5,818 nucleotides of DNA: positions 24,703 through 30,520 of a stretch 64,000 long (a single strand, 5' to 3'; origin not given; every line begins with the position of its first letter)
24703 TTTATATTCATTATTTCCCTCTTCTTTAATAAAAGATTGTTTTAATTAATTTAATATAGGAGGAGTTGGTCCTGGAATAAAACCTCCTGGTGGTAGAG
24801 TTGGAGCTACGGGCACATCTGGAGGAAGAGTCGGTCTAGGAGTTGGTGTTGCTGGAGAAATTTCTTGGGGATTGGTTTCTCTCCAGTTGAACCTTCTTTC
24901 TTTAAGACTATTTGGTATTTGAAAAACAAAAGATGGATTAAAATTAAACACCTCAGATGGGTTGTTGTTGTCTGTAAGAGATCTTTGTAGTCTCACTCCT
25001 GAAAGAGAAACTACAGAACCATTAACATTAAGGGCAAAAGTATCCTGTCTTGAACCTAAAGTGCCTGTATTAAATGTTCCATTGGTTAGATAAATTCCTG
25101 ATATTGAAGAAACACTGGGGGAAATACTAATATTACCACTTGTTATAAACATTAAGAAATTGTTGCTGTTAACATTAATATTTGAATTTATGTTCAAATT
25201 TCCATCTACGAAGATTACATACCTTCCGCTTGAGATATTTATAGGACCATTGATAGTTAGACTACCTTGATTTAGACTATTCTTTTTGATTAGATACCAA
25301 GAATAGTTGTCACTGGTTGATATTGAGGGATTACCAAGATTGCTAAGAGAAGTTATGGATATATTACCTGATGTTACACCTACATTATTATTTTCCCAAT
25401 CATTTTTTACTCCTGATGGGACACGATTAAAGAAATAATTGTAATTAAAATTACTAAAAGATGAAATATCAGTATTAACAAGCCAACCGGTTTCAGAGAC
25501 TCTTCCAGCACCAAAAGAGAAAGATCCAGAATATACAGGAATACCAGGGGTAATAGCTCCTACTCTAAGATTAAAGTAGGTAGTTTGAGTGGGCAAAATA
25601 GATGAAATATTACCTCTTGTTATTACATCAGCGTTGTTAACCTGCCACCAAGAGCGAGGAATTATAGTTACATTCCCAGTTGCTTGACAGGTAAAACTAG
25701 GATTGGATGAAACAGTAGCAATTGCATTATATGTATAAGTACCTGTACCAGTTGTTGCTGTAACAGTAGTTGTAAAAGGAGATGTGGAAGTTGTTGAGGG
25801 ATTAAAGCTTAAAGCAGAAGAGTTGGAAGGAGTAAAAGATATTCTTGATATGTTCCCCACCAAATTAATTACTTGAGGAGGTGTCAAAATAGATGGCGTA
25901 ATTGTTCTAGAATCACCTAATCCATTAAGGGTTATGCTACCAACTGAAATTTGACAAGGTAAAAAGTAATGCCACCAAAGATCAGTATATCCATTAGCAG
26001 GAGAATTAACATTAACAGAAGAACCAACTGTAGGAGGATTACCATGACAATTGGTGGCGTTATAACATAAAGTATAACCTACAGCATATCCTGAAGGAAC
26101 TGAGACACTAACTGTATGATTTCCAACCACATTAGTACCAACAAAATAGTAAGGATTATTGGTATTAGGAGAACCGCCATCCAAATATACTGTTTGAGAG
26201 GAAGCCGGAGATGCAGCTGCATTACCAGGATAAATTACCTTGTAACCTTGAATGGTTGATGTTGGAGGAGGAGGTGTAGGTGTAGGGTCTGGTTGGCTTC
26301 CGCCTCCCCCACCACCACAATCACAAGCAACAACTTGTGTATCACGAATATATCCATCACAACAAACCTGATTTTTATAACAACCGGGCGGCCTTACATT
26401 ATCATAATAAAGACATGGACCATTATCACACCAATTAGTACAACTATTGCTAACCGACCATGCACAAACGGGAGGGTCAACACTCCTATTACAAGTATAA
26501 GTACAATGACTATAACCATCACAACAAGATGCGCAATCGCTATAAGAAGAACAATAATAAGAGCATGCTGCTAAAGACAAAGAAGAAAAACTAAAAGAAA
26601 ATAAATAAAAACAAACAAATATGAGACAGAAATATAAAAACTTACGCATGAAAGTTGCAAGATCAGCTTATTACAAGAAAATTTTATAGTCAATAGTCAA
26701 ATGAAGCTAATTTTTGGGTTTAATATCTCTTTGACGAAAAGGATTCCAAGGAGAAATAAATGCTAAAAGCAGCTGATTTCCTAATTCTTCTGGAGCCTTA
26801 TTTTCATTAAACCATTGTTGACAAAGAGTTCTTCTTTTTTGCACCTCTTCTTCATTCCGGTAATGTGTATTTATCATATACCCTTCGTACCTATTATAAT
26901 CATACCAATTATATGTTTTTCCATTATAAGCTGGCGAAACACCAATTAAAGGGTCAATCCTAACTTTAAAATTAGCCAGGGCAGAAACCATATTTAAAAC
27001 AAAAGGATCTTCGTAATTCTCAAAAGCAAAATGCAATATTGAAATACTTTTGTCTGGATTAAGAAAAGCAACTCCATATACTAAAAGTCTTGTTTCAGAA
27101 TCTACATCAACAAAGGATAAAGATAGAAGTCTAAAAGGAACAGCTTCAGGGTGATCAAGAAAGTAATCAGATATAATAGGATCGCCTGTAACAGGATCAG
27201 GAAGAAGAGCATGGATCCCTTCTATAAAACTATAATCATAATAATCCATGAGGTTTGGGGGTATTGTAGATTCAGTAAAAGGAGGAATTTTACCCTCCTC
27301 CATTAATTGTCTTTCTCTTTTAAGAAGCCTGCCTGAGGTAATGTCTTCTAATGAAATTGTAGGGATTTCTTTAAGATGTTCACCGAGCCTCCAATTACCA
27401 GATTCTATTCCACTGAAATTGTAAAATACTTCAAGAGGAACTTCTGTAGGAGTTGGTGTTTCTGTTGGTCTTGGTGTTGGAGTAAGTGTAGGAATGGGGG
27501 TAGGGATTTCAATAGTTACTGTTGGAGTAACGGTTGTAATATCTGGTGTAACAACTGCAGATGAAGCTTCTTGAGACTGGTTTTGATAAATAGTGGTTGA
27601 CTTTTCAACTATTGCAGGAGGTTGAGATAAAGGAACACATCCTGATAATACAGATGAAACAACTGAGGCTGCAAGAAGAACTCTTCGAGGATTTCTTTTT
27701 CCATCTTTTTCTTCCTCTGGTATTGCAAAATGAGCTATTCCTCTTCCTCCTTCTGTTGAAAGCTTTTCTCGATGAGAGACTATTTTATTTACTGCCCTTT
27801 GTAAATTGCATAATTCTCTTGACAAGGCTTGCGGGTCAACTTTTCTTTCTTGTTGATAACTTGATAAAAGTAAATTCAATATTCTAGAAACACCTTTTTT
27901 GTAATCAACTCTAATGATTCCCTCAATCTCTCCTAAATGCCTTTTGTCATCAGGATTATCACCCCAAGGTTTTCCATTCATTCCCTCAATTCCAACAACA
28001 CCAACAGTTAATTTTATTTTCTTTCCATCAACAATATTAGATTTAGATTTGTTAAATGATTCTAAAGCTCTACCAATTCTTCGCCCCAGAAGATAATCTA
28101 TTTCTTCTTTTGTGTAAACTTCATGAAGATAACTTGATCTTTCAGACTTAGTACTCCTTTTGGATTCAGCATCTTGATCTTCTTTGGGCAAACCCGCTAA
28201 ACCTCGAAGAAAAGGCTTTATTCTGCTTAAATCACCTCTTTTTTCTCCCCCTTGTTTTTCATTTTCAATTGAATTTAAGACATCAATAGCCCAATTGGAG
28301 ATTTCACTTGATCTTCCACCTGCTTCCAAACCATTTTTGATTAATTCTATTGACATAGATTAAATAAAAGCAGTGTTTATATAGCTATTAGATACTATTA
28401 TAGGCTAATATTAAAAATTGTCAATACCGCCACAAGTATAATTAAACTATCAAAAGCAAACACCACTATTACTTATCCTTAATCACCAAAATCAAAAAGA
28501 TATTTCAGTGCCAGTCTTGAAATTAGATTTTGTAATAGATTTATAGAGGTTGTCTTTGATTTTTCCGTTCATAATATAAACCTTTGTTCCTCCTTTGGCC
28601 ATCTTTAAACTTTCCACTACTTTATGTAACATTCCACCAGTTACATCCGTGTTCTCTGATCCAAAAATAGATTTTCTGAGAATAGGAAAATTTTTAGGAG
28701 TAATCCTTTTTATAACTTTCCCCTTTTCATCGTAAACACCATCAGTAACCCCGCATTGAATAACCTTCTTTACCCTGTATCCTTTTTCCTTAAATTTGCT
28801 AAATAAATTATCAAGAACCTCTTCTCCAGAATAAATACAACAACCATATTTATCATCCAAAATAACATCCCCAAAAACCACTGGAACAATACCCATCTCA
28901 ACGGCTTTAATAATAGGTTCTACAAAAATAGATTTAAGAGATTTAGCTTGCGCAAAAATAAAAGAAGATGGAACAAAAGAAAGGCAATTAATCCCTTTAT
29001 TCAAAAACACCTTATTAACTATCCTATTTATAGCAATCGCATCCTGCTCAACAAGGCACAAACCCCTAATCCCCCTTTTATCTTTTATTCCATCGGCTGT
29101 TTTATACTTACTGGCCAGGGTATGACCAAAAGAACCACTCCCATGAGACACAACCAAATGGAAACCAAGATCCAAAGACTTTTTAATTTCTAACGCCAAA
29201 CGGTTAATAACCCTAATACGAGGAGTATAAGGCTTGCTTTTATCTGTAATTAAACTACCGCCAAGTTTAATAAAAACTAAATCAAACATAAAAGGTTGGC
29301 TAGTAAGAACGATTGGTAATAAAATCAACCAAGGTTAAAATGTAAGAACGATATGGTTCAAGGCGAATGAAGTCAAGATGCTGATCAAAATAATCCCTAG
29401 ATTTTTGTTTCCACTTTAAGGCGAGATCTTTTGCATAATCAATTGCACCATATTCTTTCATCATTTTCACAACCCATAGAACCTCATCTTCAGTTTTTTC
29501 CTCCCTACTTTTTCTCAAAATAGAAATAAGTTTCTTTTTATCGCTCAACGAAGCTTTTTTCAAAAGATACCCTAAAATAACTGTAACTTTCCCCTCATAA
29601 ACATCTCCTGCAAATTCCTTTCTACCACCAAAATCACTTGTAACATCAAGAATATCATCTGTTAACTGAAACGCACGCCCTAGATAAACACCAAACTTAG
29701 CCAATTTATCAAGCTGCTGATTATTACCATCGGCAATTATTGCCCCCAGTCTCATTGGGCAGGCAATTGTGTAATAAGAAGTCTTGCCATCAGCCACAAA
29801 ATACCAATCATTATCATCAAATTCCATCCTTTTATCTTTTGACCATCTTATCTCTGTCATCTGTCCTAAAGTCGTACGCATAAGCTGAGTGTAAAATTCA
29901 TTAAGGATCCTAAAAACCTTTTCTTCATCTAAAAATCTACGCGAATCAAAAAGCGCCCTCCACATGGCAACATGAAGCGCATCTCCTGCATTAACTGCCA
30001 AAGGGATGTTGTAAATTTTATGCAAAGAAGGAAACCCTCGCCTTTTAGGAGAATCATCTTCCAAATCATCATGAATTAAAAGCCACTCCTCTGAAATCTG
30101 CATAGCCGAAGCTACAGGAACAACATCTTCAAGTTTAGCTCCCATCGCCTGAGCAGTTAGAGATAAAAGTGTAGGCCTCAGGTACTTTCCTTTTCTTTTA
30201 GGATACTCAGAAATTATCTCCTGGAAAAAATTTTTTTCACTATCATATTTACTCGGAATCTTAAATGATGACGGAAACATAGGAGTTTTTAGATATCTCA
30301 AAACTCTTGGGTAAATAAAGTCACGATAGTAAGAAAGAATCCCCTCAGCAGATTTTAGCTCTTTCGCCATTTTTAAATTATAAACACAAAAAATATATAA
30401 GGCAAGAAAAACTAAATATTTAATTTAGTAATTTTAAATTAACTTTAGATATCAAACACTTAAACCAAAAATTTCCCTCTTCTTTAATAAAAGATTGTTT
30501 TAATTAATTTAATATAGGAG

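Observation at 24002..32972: Two surface-protein genes share a 1.6-kb identical C-terminal module but carry unrelated Cys-rich N-terminal domains, each paired with a small 4-Cys secreted paralog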

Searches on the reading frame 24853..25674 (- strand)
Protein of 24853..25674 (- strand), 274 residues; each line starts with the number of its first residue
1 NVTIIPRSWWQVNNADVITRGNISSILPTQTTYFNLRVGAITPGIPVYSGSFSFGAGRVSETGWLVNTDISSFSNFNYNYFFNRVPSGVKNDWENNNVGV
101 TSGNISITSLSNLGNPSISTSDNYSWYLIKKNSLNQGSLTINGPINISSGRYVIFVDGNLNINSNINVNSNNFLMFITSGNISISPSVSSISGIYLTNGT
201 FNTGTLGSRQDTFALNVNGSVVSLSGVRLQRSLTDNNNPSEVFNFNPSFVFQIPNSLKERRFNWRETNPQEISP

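Call 22: find_homologous_proteins(query=A2, max_evalue=0.001)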
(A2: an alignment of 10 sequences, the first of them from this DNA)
Query A2 (10 sequences) (274 aa, profile of the alignment): 4 proteins with E <= 0.001 among 5780 candidates.
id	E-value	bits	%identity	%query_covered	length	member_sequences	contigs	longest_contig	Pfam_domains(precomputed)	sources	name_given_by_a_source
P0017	5.4e-69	251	57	98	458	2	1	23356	-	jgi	jgi:hypothetical protein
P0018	2.6e-51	193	29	95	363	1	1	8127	-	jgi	-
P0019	2.5e-32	130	26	42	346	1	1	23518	-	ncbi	ncbi:hypothetical protein CO007_04470, partial [Candidatus Roizmanbacteria bacterium CG_4_8_14_3_um_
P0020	2.8e-12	65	26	24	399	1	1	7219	-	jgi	-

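Call 23: search_protein_families(library=pfam, alignment_id=A2, max_evalue=1)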
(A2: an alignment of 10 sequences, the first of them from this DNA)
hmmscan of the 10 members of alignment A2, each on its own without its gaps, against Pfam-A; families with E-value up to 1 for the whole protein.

A. member 1, seq(274 aa): 2 families
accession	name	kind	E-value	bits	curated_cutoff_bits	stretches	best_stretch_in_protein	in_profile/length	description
PF23981.1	DUF7305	-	0.0011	19.4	27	1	137-186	55-107/185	Domain of unknown function (DUF7305)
PF24998.1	DUF7778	-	0.11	12.9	25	1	3-35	4-36/125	Domain of unknown function (DUF7778)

B. families by the number of members that match (of 10 scanned): 4 families
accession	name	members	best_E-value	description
PF23981.1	DUF7305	4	0.0011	Domain of unknown function (DUF7305)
PF24998.1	DUF7778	1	0.11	Domain of unknown function (DUF7778)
PF19008.5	DUF5737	1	0.19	Family of unknown function (DUF5737)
PF10162.14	G8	1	0.22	G8 domain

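Call 30: find_related_loci(query=A4, collection=genome_contigs, flank=10000)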
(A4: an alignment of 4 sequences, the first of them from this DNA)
Query A4 (274 aa) in genome_contigs; peptide patterns used: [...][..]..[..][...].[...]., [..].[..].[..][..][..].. (x = any residue, [..] = any of these).
83 stretches matched a pattern; 21 encode a relative of the query (tblastn E <= 1e-3); 21 distinct loci.
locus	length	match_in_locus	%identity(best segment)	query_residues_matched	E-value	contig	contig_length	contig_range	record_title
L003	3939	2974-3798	57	1-269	4e-89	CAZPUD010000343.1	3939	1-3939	MAG TPA_asm: uncultured candidatus Brocadiaceae bacterium isolate SRP093185_co1_14 genome assembly, contig: NODE_17178_l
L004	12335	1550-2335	35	1-271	6e-31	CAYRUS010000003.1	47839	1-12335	MAG TPA_asm: uncultured Gammaproteobacteria bacterium isolate SRP144015_co1_9 genome assembly, contig: NODE_395_length_4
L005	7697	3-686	33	15-271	1e-24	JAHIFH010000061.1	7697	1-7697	MAG: Patescibacteria group bacterium isolate KR11_0.1_MetaG.mb.78 KR11_0.1_MetaG.mb.78_k141_1211636, whole genome shotgu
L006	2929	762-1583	29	9-272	3e-21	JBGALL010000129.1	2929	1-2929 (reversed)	MAG: Candidatus Woesebacteria bacterium isolate MAG_MBR_H10.109 MBRH10-109_opera_contig_73886, whole genome shotgun sequ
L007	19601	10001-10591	34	77-271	4e-20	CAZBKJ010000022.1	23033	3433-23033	MAG TPA_asm: uncultured Pseudomonadales bacterium isolate SRP286056_co1_272 genome assembly, contig: NODE_2565_length_23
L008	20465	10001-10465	33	115-266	1e-19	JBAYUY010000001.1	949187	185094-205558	MAG: Candidatus Shapirobacteria bacterium isolate SO_2016_LW3_47 scaffold00001_LW162_2016, whole genome shotgun sequence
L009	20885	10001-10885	26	2-269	4e-18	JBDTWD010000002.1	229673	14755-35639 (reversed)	MAG: Candidatus Woesebacteria bacterium isolate cluster3_bin.83 NODE_38_length_229673_cov_12.935367, whole genome shotgu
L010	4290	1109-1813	27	50-274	1e-16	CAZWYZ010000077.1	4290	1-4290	MAG TPA_asm: uncultured Pseudomonadales bacterium isolate SRP286056_co1_495 genome assembly, contig: NODE_31476_length_4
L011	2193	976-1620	26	49-269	9e-15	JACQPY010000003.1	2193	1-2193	MAG: Candidatus Kerfeldbacteria bacterium isolate NC_groundwater_1319_Ag_S-0.2um_58_88 S_p2_S4_coassembly_k141_856063, w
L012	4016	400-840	31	134-269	3e-12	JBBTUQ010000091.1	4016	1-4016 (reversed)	MAG: Patescibacteria group bacterium isolate H41-bin097_1 H41_bin097_1_000000000091, whole genome shotgun sequence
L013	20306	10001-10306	40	153-257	1e-10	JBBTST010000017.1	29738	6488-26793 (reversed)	MAG: Patescibacteria group bacterium isolate H41-bin102_1 H41_bin102_1_000000000017, whole genome shotgun sequence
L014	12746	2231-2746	30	140-269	3e-10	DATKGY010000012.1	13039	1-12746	MAG TPA_asm: Patescibacteria group bacterium isolate SMAG_U14563 k141_148148, whole genome shotgun sequence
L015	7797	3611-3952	31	153-264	2e-9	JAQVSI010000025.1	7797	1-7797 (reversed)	MAG: Candidatus Shapirobacteria bacterium isolate STF1_270 NODE_32736_length_7797_cov_3.347718_Sandtown_F1, whole genome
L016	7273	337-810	32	137-269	2e-9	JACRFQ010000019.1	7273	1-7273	MAG: Candidatus Levyibacteriota bacterium isolate NC_groundwater_1729_Pr3_B-0.1um_34_132 SR-2_scaffold_141_926867, whole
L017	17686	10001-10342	31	153-264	2e-9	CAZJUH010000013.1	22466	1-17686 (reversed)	MAG TPA_asm: uncultured Gammaproteobacteria bacterium isolate binchicken_co220_54 genome assembly, contig: NODE_1394_len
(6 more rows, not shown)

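Call 32: search_protein_representatives(alignment_id=A2)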
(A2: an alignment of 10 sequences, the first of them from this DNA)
Query: 10 sequences, 257 profile positions. Proteins with E-value up to 0.001 (for the whole library): 7266; up to 1e-10: 4285; up to 1e-30: 1307. The best 150 are listed.
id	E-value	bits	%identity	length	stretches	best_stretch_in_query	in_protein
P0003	1.5e-92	326.1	-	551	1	3-257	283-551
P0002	2.4e-87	309.1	-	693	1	2-257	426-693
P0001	2.5e-87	309.0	-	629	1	2-257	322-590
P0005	4.2e-87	308.3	-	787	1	2-257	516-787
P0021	1.3e-86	306.6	-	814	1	2-257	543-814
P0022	3.3e-79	282.4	-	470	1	6-257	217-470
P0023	6.2e-79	281.5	-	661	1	8-257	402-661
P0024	1.8e-78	280.0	-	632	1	3-257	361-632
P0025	3.0e-78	279.3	-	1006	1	2-257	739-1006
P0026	6.3e-77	274.9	-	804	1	7-257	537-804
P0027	4.5e-75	268.9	-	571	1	7-257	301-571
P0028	1.0e-74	267.7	-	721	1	6-257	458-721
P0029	2.0e-74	266.8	-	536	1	2-257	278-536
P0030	2.5e-74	266.4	-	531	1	6-257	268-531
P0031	2.7e-74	266.3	-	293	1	2-257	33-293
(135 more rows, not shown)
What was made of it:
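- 24868..25650 (-): C-terminal IBP-like beta-solenoid domain of bigA (aa 334-594), ending in WRETNP. The same domain lies in bigB at 30624-31406. The profile finds 7266 cluster representatives (call 32).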

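Call 42: find_encoding_contigs(protein=P0017, flank=10000, max_places=3)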
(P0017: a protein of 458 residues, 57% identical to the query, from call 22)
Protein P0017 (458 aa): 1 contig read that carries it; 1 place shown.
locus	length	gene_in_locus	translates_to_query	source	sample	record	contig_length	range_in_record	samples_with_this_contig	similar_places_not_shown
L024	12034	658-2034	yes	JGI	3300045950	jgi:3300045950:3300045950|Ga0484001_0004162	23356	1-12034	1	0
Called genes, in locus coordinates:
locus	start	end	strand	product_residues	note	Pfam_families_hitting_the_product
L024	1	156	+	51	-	?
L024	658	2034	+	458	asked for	-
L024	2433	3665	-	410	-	PF25199:nSTAND_NTPase5 (weak), PF03796:DnaB_C, PF06745:ATPase, PF13481:AAA_25, PF20720:nSTAND3 (weak), PF05729:NACHT (weak), PF09848:SLFN-g3_helicase (weak), PF13541:ChlI, +1 more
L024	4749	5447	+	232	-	PF04203:Sortase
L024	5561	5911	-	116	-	PF05635:23S_rRNA_IVP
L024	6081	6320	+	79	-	-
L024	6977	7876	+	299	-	-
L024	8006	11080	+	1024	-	-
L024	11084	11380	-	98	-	-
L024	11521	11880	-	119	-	-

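Call 74: search_solved_structures(query=A2, max_evalue=1)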
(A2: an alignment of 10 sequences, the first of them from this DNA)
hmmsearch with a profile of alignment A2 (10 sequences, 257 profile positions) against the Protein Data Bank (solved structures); distinct sequences matched with E-value up to 1: 3.
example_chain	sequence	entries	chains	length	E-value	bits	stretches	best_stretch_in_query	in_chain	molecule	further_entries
2f84_A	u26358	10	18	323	0.015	18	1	73-168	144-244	orotidine monophosphate decarboxylase | Orotidine-monophosphate-decarboxylase | Orotidine 5'-phosphate decarboxylase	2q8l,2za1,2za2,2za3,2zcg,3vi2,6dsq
2q8z_A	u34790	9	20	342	0.017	17.9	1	73-168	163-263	Orotidine-monophosphate-decarboxylase | Orotidine 5' monophosphate decarboxylase | Orotidine 5'-phosphate decarboxylase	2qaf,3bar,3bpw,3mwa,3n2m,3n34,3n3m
4mgu_A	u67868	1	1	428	0.14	14.9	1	50-121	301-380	Structural protein VP2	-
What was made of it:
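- On IBP-1 / DUF3494 fold family: The profile search of PDB sequences gave only chance hits (call 74).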

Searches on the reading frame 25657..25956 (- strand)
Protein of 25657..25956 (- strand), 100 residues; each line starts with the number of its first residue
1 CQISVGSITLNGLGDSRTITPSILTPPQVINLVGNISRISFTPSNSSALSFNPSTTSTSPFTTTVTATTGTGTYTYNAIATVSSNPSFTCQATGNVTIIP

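Call 85: search_protein_families(library=pfam, proteins=[window:25657-25956:-], max_evalue=1)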
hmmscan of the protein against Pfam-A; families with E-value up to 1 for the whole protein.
seq(100 aa): 1 family
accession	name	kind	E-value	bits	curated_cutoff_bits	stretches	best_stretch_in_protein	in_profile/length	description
PF12019.13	GspH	-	0.66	10.9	21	0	27-73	50-97/108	Type II transport protein GspH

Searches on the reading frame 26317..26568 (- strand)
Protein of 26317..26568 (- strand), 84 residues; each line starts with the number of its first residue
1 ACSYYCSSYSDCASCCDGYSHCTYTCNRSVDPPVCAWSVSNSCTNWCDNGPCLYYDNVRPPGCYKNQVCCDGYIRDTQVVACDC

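Call 70: find_related_loci(query=A5, collection=metagenome_contigs, flank=10000)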
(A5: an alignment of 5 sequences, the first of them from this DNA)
Query A5 (84 aa) in metagenome_contigs; peptide patterns used: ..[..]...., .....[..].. (x = any residue, [..] = any of these).
134 stretches matched a pattern; 6 encode a relative of the query (tblastn E <= 1e-3); 6 distinct loci.
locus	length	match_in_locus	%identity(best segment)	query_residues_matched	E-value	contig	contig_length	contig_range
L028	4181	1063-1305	74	4-84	4e-39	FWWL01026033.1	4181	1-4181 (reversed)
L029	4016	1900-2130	78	4-80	2e-38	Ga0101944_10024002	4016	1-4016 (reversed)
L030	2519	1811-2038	63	6-82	3e-26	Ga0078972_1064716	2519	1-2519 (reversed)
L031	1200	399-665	57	3-83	1e-24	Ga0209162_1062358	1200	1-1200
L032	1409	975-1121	78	35-83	7e-23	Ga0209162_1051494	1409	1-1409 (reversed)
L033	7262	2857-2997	59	34-82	1e-14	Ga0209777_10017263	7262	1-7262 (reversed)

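Call 85: search_protein_families(library=pfam, proteins=[window:26317-26568:-], max_evalue=1)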
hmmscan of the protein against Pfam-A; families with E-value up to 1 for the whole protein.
seq(84 aa): 0 families

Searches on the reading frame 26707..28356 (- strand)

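Call 5: search_protein_families(library=pfam, proteins=[window:26707-28356:-], max_evalue=0.1)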
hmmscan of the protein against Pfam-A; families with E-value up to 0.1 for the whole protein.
window:26707-28356:- (549 aa): 0 families

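Call 12: search_protein_families(library=ncbifam, proteins=[window:26707-28356:-], max_evalue=0.1)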
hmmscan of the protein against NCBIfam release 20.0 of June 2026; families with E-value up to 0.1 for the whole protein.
window:26707-28356:- (549 aa): 1 family
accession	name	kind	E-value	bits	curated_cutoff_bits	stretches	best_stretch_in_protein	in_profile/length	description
NF052345.1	S_layer_anammox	exception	0.048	11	1400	1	255-316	1257-1317/1596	Kustd1514 family S-layer glycoprotein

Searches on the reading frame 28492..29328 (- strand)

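Call 12: search_protein_families(library=ncbifam, proteins=[window:28492-29328:-], max_evalue=0.1)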
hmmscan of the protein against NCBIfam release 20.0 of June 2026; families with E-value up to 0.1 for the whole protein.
window:28492-29328:- (278 aa): 8 families
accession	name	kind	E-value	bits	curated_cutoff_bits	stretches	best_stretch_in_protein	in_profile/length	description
NF040647.1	IPPK_Arch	equivalog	1.1e-54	185.4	120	1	20-276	3-259/259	isopentenyl phosphate kinase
NF000122.1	485965_fosC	equivalog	1.6e-08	34.8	350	1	104-262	13-166/182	fosfomycin resistance kinase FosC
NF000338.1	fomA_AB016934.1.gene6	equivalog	3.5e-07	29.6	550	1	16-259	4-239/266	fosfomycin resistance kinase FomA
TIGR01027.1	proB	equivalog_domain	0.0031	16.7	186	0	224-272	200-249/363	glutamate 5-kinase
NF009007.0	PRK12352.1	subfamily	0.0044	16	266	0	14-66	1-55/316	carbamate kinase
TIGR00761.1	argB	equivalog_domain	0.005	16.4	151.3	0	18-75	2-49/231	acetylglutamate kinase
NF001662.0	PRK00431.1-3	equivalog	0.014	15.2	215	0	129-206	105-181/185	[protein ADP-ribosylglutamate] hydrolase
TIGR01092.1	P5CS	equivalog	0.057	11.6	796.75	1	221-266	220-265/715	delta l-pyrroline-5-carboxylate synthetase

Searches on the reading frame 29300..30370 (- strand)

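Call 12: search_protein_families(library=ncbifam, proteins=[window:29300-30370:-], max_evalue=0.1)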
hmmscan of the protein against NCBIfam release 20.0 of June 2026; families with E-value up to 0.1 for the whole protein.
window:29300-30370:- (356 aa): 16 families
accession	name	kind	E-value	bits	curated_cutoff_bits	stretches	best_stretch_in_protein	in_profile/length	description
NF040698.1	IdsA_Meth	equivalog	1.6e-48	165.6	468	1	59-355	40-327/328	short chain isoprenyl diphosphate synthase IdsA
NF041003.1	GGPP_syn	equivalog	9.4e-45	153.1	500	1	60-330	39-302/326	geranylgeranyl diphosphate synthase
NF041169.1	f2_encap_cargo4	exception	1.5e-39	136.2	450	1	58-328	47-309/334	family 2 encapsulin nanocompartment cargo protein polyprenyl transferase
NF045485.1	FPPsyn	subfamily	1.2e-28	100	275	1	61-266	37-244/288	farnesyl diphosphate synthase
NF040789.2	gerfarn_diphsyn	equivalog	1.8e-28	99.7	560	1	81-356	82-345/345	geranylfarnesyl diphosphate synthase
TIGR02748.1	GerC3_HepT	equivalog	8.4e-28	97.4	456.55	1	45-354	27-317/319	heptaprenyl diphosphate synthase component II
NF045628.1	HxpDPsynlarge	equivalog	6.8e-27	94.3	500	1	59-356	33-311/311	hexaprenyl-diphosphate synthase large subunit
NF045549.1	GGPPsyn_IdsB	equivalog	7e-26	91.1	475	1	58-316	62-313/346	geranylgeranyl diphosphate synthase IdsB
NF042417.1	NPPPS_Mycobact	equivalog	5.2e-25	88.2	600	1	53-354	48-333/335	nonaprenyl/(2E,6E)-farnesyl/geranylgeranyl diphosphat synthase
NF045685.1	GGPPSynCrtE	equivalog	3.5e-22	78.8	460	1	60-247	41-229/293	geranylgeranyl diphosphate synthase CrtE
TIGR02749.1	prenyl_cyano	equivalog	2.3e-21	76.2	383.2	1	60-354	43-320/322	solanesyl diphosphate synthase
NF042416.1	GFPPS_Mycobact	equivalog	1.4e-18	67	600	2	195-315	191-312/350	bifunctional (2E,6E)-farnesyl/geranyl diphosphate synthase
NF008140.0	PRK10888.1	equivalog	7.7e-18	64.9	412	1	60-347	43-314/323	octaprenyl diphosphate synthase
NF007877.0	PRK10581.1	equivalog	3.4e-13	49.4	321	1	61-263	44-249/299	(2E,6E)-farnesyl diphosphate synthase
NF040627.1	GFPS_Meth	equivalog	1.3e-11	44.5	600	1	53-250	32-217/285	geranylfarnesyl diphosphate synthase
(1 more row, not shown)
